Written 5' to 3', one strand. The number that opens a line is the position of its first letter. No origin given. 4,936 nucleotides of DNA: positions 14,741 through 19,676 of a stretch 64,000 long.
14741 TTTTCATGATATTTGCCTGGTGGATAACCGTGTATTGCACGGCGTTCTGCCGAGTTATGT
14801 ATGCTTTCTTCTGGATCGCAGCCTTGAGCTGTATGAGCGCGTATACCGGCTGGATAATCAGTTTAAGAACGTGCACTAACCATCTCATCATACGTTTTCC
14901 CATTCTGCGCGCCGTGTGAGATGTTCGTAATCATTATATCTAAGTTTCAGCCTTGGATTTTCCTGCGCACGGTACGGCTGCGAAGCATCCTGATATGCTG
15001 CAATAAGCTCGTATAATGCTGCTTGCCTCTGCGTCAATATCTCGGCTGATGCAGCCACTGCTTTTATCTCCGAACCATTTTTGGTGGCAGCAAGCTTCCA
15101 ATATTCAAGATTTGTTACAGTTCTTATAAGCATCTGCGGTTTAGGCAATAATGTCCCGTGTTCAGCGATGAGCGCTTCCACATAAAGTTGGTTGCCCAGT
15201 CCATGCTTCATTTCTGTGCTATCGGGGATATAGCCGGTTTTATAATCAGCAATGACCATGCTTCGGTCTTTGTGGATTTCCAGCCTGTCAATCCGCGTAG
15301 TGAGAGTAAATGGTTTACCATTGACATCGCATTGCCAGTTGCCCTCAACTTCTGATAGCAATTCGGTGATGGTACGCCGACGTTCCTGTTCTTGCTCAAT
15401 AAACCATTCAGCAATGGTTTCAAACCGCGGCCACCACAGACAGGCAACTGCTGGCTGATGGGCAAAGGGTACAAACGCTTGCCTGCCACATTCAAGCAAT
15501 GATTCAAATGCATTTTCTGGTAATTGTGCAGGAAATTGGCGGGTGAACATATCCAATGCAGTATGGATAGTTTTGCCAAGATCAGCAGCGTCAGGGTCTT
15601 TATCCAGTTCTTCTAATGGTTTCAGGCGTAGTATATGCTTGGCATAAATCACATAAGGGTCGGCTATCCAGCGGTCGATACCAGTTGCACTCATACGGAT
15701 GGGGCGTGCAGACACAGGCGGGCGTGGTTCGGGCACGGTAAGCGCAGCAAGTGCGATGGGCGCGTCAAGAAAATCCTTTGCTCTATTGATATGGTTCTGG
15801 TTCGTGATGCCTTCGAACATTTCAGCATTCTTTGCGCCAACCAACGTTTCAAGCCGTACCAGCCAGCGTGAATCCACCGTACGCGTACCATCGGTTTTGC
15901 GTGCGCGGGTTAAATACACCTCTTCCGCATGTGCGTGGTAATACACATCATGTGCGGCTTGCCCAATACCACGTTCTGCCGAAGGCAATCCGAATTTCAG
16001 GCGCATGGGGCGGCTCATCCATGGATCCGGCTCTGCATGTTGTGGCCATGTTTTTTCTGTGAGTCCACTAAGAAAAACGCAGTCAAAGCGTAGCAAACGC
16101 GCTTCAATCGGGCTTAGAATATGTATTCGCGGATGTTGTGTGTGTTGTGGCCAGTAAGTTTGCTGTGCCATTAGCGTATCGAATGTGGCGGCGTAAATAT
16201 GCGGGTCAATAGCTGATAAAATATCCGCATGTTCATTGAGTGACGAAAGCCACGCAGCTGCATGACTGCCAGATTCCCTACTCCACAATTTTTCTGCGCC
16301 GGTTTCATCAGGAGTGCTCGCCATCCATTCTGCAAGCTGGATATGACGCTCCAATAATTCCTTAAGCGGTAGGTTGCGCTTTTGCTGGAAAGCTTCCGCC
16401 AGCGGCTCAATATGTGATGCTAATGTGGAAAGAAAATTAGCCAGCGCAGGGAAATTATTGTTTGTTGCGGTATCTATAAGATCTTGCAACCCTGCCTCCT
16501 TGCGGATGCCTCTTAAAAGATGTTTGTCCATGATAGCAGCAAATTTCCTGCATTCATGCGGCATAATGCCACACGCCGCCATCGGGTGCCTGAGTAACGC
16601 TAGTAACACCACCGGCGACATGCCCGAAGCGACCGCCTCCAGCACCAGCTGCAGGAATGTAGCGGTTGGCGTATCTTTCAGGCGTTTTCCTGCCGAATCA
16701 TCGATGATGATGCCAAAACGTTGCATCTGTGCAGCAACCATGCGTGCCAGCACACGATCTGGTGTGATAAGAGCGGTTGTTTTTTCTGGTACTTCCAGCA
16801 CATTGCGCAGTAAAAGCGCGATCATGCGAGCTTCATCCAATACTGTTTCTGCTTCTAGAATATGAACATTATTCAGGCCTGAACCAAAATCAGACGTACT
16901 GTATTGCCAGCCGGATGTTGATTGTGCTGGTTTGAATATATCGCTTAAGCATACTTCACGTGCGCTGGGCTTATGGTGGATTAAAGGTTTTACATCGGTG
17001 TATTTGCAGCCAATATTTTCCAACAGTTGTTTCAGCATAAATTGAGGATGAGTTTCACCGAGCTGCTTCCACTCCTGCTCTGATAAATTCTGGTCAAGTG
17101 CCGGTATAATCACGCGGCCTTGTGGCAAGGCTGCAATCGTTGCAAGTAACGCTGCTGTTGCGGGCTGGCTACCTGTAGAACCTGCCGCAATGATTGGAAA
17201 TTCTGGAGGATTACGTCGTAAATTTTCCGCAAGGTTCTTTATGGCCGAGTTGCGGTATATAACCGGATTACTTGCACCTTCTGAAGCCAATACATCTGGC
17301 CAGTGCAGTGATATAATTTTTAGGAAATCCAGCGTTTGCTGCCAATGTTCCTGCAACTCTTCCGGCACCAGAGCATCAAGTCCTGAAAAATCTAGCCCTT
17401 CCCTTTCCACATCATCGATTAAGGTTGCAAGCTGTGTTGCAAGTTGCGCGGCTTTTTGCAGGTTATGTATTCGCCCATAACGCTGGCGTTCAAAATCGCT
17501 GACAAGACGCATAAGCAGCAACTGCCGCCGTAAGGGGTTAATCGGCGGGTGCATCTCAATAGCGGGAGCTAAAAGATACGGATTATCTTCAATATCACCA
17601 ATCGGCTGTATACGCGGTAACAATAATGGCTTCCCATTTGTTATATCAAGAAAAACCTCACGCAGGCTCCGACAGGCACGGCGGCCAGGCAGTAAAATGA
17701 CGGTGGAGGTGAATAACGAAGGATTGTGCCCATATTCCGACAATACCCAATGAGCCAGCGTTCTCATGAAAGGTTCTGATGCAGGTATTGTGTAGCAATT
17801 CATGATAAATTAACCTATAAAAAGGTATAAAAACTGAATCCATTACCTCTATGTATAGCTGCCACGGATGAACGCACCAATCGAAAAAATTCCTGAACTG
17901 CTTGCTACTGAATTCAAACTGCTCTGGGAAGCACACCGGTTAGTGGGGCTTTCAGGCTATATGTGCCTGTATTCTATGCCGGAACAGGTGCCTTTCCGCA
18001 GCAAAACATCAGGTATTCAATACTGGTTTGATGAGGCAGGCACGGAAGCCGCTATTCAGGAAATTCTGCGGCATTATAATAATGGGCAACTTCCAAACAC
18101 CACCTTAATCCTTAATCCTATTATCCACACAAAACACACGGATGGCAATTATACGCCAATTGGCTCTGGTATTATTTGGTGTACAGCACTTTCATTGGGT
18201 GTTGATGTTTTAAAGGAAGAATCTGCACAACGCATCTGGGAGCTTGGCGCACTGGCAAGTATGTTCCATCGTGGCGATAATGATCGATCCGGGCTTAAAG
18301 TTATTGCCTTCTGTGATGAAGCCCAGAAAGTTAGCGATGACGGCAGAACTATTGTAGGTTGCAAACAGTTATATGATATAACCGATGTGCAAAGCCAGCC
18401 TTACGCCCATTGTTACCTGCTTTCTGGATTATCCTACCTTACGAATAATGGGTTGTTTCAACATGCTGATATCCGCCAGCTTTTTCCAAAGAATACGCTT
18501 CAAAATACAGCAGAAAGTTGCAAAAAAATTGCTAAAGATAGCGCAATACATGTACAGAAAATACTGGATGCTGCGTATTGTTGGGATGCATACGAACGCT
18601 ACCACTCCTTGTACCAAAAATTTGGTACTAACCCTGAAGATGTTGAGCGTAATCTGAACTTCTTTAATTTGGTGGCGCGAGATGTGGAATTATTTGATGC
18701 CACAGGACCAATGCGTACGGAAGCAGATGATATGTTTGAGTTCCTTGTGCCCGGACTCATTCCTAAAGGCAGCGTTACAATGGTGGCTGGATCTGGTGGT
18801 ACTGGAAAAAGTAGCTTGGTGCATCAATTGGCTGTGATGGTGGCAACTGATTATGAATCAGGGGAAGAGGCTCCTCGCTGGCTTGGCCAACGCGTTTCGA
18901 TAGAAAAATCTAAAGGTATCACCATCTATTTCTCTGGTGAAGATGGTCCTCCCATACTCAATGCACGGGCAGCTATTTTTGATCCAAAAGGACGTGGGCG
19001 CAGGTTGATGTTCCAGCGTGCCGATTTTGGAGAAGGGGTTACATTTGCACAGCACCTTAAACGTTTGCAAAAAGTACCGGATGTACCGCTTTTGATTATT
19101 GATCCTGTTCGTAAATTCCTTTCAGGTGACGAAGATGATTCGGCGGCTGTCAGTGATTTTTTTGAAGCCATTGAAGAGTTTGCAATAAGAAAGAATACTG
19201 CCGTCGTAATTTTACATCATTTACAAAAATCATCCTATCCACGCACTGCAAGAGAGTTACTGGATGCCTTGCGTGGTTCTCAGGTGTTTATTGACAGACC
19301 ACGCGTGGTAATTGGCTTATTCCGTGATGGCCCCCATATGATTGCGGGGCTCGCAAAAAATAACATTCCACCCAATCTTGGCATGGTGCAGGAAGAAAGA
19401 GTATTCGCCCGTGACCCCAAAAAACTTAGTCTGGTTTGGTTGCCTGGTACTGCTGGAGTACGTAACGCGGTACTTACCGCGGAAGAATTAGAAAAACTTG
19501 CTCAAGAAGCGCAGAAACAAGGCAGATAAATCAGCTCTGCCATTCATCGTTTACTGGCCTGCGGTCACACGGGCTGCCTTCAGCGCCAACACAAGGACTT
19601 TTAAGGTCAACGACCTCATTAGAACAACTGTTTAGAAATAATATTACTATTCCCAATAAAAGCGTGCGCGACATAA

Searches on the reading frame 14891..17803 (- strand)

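Call 40: search_protein_families(library=pfam, proteins=[window:14891-17803:-], max_evalue=0.00001)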
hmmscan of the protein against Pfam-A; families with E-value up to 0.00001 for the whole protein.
window:14891-17803:- (971 aa): 1 family
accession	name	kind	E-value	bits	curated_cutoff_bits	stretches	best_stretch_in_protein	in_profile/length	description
PF12705.13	PDDEXK_1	-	9.9e-20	72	22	1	704-943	2-230/247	PD-(D/E)XK nuclease superfamily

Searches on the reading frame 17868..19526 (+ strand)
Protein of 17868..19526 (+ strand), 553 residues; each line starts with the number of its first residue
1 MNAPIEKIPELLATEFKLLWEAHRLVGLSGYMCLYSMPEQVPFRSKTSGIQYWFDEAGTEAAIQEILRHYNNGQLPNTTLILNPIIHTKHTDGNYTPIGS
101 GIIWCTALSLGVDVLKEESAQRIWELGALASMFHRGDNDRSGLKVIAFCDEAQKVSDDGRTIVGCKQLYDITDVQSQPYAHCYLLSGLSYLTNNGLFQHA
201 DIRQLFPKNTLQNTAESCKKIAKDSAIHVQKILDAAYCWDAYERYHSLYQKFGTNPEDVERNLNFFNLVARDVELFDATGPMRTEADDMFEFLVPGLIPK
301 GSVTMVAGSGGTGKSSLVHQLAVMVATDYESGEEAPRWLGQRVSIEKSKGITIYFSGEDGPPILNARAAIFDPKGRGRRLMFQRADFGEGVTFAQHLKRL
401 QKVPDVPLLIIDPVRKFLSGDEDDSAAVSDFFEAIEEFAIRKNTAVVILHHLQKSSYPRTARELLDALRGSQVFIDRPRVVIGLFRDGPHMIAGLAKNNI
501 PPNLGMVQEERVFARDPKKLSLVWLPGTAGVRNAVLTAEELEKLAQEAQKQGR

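Call 40: search_protein_families(library=pfam, proteins=[window:17868-19526:+], max_evalue=0.00001)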
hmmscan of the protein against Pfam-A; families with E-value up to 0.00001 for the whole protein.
window:17868-19526:+ (553 aa): 1 family
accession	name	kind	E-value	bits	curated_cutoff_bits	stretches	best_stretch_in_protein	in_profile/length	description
PF13481.12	AAA_25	-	8.2e-24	84.7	27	1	293-455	25-193/195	AAA domain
